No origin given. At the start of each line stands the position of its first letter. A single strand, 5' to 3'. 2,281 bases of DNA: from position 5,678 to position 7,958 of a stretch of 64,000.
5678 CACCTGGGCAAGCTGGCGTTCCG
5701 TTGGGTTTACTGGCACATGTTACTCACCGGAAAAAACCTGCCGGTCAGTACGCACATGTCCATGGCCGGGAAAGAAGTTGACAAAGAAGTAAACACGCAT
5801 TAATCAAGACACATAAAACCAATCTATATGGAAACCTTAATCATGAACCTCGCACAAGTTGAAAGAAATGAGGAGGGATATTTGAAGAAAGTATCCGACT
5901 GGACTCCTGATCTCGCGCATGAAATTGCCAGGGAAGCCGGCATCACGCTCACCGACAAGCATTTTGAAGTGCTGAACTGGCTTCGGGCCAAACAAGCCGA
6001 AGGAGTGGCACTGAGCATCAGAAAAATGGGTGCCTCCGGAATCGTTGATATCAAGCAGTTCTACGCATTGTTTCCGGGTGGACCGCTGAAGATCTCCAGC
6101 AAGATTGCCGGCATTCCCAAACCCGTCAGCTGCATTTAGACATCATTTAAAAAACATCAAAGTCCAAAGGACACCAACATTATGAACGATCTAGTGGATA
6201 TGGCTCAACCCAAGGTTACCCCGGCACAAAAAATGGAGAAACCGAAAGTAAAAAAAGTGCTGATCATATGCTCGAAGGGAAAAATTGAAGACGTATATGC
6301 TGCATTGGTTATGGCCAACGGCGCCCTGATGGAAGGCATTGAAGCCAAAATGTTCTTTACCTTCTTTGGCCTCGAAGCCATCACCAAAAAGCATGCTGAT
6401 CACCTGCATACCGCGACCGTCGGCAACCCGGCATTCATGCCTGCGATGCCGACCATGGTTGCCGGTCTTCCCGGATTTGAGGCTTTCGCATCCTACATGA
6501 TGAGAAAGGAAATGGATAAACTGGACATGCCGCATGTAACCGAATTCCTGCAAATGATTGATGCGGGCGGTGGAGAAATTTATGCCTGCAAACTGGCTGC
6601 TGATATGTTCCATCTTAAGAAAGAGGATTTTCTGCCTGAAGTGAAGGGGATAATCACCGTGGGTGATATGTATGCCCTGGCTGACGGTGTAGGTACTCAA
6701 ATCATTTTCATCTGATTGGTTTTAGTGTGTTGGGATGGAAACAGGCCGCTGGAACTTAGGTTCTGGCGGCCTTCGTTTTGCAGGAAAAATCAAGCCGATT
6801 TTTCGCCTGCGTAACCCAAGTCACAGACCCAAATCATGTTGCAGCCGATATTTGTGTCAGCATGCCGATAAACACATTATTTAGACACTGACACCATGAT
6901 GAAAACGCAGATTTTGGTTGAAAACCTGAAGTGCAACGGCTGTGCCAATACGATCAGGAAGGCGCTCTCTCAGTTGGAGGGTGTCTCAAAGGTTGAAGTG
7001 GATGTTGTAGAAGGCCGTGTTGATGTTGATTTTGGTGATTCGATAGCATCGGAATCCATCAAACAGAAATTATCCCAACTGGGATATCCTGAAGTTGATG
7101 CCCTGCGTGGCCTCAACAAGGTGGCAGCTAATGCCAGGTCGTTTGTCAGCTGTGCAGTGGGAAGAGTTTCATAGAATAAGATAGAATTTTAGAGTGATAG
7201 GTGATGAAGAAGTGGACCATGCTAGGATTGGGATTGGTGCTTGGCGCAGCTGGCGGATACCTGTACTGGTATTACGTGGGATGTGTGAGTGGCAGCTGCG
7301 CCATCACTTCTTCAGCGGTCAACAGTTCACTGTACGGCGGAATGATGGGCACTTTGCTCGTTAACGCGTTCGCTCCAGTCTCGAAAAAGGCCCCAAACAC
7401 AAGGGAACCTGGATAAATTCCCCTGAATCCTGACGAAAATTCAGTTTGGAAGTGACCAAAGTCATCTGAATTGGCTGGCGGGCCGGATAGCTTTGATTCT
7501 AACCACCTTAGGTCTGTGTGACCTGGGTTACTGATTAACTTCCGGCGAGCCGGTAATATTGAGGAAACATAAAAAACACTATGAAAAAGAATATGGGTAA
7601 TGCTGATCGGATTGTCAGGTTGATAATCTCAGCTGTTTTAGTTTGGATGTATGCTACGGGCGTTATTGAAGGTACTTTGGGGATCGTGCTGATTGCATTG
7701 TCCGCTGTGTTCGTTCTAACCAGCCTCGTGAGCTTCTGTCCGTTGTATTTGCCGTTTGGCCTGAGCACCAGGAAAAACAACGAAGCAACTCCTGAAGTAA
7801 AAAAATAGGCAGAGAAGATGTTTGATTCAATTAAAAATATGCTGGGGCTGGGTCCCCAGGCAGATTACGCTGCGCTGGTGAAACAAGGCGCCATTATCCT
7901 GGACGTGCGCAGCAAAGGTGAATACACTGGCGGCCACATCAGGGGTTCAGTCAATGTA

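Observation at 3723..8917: Candidate undescribed thiol/persulfide relay island: SQR-like, TusE, DsrE-like, HMA, CxxxxC peptide, DUF2892, rhodanese, OsmC-like and thioredoxin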

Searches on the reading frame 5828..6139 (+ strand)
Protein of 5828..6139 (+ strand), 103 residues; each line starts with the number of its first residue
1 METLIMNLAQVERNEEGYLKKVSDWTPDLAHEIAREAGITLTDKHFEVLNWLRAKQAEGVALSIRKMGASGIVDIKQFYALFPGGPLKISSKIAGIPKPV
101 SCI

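Call 3: search_protein_families(library=pfam, proteins=[window:5828-6139:+], max_evalue=0.01)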
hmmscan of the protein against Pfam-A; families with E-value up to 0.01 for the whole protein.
window:5828-6139:+ (103 aa): 1 family
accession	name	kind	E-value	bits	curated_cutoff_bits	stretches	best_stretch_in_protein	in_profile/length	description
PF04358.19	DsrC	-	4.7e-24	85.3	24.9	1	8-103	4-107/107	DsrC like protein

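Call 4: search_protein_families(library=ncbifam, proteins=[window:5828-6139:+], max_evalue=0.01)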
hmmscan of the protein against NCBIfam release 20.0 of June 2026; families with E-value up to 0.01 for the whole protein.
window:5828-6139:+ (103 aa): 2 families
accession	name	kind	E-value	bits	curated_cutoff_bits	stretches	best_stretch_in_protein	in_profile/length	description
TIGR03342.1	dsrC_tusE_dsvC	subfamily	1.8e-20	73.3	53.5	1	7-103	4-108/108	TusE/DsrC/DsvC family sulfur relay protein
NF008562.0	PRK11508.1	equivalog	4.1e-17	62.3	191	1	4-103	2-109/109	sulfurtransferase TusE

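Call 30: search_solved_structures(query=window:5828-6139:+, max_evalue=0.01, show_alignments=2)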
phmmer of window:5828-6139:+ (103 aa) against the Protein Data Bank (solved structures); distinct sequences matched with E-value up to 0.01: 9.
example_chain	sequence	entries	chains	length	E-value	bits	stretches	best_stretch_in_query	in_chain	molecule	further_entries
2xsj_C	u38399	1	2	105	1.5e-15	60.4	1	11-103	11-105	SULFUR RELAY PROTEIN, TUSE/DSRC/DSVC FAMILY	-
1yx3_A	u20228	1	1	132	3.8e-15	59.1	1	7-103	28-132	hypothetical protein DsrC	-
2v4j_C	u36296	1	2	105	2.3e-12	50.2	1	11-103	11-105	SULFITE REDUCTASE, DISSIMILATORY-TYPE SUBUNIT GAMMA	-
3or2_C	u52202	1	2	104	1.8e-11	47.4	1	12-103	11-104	Sulfite redcutase subunit gama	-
3or1_C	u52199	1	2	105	2.8e-11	46.7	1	11-103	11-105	Sulfite reductase gama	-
1sau_A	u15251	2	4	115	2.2e-09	40.7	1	11-103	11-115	sulfite reductase, desulfoviridin-type subunit gamma | sulfite reductase, desulfoviridin-type subunit gamma (dsvC)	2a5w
1ji8_A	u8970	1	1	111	2.4e-09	40.5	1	13-103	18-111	dissimilatory siroheme-sulfite reductase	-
7syb_A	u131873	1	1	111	8.2e-08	35.6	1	11-103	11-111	Sulfurtransferase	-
7rdr_A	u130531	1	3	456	1.6e-05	28.3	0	10-38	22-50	Circular tendon repeat protein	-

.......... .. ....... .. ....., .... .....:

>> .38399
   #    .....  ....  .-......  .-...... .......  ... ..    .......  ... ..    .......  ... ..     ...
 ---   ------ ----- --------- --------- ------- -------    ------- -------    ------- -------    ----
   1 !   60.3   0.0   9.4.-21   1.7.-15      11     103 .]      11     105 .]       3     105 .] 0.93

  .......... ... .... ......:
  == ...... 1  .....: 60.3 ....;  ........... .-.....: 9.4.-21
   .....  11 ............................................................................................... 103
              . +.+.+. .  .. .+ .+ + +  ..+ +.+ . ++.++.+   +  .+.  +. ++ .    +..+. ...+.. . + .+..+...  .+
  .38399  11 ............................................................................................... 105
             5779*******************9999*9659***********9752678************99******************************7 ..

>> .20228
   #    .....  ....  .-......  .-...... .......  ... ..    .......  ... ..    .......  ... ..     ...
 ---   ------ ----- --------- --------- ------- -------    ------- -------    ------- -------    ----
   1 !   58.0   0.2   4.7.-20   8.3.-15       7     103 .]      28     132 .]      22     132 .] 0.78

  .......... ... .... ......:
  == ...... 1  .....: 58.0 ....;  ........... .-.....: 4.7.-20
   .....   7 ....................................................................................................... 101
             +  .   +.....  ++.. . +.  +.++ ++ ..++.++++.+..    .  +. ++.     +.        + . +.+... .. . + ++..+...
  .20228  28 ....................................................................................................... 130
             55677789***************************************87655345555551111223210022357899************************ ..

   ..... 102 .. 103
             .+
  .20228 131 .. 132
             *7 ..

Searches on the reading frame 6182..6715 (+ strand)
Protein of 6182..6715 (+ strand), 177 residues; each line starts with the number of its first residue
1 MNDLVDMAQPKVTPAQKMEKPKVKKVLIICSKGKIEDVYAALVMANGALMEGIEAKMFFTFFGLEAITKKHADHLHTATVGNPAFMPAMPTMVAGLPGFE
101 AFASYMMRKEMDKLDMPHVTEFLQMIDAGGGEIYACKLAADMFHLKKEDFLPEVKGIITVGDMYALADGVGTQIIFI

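Call 3: search_protein_families(library=pfam, proteins=[window:6182-6715:+], max_evalue=0.01)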
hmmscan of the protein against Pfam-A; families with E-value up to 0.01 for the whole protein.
window:6182-6715:+ (177 aa): 2 families
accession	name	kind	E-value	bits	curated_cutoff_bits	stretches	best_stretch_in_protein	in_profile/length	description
PF13686.11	DrsE_2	-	5.1e-28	98.4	25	1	23-163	2-144/156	DsrE/DsrF/DrsH-like family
PF02635.20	DsrE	-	4.5e-07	30.5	22.7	1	112-166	53-103/116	DsrE/DsrF-like family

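Call 4: search_protein_families(library=ncbifam, proteins=[window:6182-6715:+], max_evalue=0.01)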
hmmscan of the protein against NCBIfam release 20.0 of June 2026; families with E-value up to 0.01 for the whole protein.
window:6182-6715:+ (177 aa): 1 family
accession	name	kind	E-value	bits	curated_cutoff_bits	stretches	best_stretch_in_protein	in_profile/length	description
NF047629.1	SulfCarrDsrE2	equivalog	2e-21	76.9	210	1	23-154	3-138/159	sulfur carrier protein DsrE2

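Call 29: search_solved_structures(query=window:6182-6715:+, max_evalue=0.01, show_alignments=2)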
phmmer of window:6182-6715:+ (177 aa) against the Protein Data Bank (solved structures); distinct sequences matched with E-value up to 0.01: 3.
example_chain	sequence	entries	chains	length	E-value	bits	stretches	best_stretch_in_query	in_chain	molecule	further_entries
2qs7_A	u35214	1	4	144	1.4e-11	48.2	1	19-170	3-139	Uncharacterized protein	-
3pnx_A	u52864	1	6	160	2.9e-06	30.9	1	24-155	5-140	Putative sulfurtransferase dsrE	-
3mc3_A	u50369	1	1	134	0.00031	24.3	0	15-83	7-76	DsrE/DsrF-like family protein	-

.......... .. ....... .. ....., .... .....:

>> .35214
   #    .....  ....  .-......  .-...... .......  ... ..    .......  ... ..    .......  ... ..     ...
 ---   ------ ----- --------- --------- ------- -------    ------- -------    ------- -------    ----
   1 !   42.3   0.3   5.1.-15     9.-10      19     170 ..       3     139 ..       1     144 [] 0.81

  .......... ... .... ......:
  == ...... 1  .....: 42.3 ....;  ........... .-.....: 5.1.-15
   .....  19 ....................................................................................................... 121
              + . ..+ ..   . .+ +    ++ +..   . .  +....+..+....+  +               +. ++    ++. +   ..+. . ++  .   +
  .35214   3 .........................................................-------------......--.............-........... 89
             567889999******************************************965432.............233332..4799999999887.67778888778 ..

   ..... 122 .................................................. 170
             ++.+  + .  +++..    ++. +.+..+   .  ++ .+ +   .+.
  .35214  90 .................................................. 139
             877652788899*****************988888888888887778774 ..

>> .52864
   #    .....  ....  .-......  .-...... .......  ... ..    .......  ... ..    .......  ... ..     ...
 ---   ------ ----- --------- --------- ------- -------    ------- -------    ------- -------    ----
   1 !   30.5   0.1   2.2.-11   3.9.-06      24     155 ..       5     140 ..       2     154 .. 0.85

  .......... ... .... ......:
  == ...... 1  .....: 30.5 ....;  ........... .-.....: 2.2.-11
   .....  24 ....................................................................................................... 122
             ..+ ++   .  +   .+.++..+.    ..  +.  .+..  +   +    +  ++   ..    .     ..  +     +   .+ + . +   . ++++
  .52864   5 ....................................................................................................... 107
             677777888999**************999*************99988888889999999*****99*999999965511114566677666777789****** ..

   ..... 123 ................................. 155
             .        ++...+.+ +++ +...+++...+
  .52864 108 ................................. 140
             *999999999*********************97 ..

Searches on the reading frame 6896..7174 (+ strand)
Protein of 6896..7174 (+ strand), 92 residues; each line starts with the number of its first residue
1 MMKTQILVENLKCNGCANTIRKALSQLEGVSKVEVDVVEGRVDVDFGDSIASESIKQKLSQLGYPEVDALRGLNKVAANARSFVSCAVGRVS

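Call 3: search_protein_families(library=pfam, proteins=[window:6896-7174:+], max_evalue=0.01)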
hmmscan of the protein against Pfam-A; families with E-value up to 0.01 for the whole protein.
window:6896-7174:+ (92 aa): 2 families
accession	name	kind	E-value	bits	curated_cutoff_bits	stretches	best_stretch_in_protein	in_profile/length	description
PF00403.32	HMA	-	5.2e-15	56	24.8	1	7-64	3-61/62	Heavy-metal-associated domain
PF19803.4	DUF6286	-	0.002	19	35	1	13-47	37-71/108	Family of unknown function (DUF6286)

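Call 4: search_protein_families(library=ncbifam, proteins=[window:6896-7174:+], max_evalue=0.01)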
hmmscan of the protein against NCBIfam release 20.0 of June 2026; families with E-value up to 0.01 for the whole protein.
window:6896-7174:+ (92 aa): 15 families
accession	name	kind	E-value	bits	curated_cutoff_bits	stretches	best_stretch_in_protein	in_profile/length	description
NF033795.1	chaper_CopZ_Bs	exception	1.5e-12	47.5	91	1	4-64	2-63/66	copper chaperone CopZ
TIGR00003.1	TIGR00003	subfamily_domain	2.1e-12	47.1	62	1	3-64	1-63/66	copper ion binding protein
NF033794.2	chaper_CopZ_Eh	exception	7.6e-11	42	95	1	3-65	1-64/68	copper chaperone CopZ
NF033781.1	chaper_CopP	exception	3.3e-10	40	112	1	4-64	2-62/65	copper-binding metallochaperone CopP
NF041115.1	UxxU_metal_bind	equivalog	1.1e-09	38.3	95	1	5-64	7-67/74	metal-binding (seleno)protein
TIGR02052.1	MerP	equivalog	1.6e-07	31.7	92.55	1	8-65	29-87/92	mercury resistance system periplasmic binding protein MerP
NF047957.1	CopZ_AFE_1862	equivalog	1.9e-07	31.4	85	1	5-47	2-43/62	CopZ family metallochaperone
NF033556.1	MerTP_fusion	equivalog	2e-07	30.8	180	1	3-64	121-183/186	mercuric transport protein MerTP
NF010311.1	PRK13748.1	subfamily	9.1e-07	28.1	600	1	5-66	2-63/560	mercury(II) reductase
NF047536.1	Cu_chaper_CsoZ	equivalog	2.6e-06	27.8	77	1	4-64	3-63/66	putative copper chaperone CsoZ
NF008262.1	PRK11033.1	equivalog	7.1e-06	24.8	1005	1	5-68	44-106/731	zinc/cadmium/mercury/lead-transporting ATPase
NF045683.1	MerT_CopZ_Se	exception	1.1e-05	25.1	375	1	6-65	166-226/235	MerT/CopZ fusion-like heavy metal transport selenoprotein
NF007952.0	PRK10671.1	equivalog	0.00077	17.7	1316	1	5-52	6-152/838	copper-exporting P-type ATPase CopA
NF033775.1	P_type_ZntA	exception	0.0012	17.2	1240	1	7-66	53-111/732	Zn(II)/Cd(II)/Pb(II) translocating P-type ATPase ZntA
NF033553.1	MerP_Gpos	exception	0.0018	18.1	110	1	8-64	51-109/112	mercury resistance system substrate-binding protein MerP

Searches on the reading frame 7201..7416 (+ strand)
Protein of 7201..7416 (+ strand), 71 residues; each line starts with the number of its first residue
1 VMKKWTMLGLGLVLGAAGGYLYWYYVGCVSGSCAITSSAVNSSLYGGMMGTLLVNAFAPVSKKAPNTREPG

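Call 3: search_protein_families(library=pfam, proteins=[window:7201-7416:+], max_evalue=0.01)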
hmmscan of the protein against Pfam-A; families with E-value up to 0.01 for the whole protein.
window:7201-7416:+ (71 aa): 1 family
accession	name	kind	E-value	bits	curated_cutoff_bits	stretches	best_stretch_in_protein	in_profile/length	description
PF19628.4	DUF6132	-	5.3e-07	29.6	23.2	1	8-53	8-53/60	Family of unknown function (DUF6132)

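Call 4: search_protein_families(library=ncbifam, proteins=[window:7201-7416:+], max_evalue=0.01)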
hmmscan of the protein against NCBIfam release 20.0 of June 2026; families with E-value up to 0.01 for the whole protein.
window:7201-7416:+ (71 aa): 0 families

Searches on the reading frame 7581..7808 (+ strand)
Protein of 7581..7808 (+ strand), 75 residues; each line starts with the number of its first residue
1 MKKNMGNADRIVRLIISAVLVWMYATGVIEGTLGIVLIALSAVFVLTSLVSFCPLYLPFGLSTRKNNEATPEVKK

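Call 3: search_protein_families(library=pfam, proteins=[window:7581-7808:+], max_evalue=0.01)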
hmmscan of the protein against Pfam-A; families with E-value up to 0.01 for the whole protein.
window:7581-7808:+ (75 aa): 2 families
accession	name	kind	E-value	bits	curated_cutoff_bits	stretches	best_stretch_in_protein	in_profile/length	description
PF11127.14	YgaP-like_TM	-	1.7e-19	70.1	25.3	1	1-66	1-65/66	Inner membrane protein YgaP-like, transmembrane domain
PF17627.7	IncE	-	0.0069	16.8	27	1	24-63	68-108/132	Inclusion membrane protein E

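Call 4: search_protein_families(library=ncbifam, proteins=[window:7581-7808:+], max_evalue=0.01)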
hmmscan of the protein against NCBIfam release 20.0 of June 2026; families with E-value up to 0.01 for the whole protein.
window:7581-7808:+ (75 aa): 0 families

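Call 70: search_solved_structures(query=window:7581-7808:+, max_evalue=1, show_alignments=1)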
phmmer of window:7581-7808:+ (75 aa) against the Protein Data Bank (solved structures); distinct sequences matched with E-value up to 1: 4.
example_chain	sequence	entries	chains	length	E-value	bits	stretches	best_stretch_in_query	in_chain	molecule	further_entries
6fos_B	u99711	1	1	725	0.081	16.5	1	7-69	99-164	Photosystem I P700 chlorophyll a apoprotein A2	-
7blz_B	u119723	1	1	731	0.083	16.5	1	7-69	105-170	Photosystem I P700 chlorophyll a apoprotein A2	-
5zgb_B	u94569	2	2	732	0.083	16.5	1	7-69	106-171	PsaB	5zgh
9miy_A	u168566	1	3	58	0.26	14.9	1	24-56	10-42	Pre-glycoprotein polyprotein GP complex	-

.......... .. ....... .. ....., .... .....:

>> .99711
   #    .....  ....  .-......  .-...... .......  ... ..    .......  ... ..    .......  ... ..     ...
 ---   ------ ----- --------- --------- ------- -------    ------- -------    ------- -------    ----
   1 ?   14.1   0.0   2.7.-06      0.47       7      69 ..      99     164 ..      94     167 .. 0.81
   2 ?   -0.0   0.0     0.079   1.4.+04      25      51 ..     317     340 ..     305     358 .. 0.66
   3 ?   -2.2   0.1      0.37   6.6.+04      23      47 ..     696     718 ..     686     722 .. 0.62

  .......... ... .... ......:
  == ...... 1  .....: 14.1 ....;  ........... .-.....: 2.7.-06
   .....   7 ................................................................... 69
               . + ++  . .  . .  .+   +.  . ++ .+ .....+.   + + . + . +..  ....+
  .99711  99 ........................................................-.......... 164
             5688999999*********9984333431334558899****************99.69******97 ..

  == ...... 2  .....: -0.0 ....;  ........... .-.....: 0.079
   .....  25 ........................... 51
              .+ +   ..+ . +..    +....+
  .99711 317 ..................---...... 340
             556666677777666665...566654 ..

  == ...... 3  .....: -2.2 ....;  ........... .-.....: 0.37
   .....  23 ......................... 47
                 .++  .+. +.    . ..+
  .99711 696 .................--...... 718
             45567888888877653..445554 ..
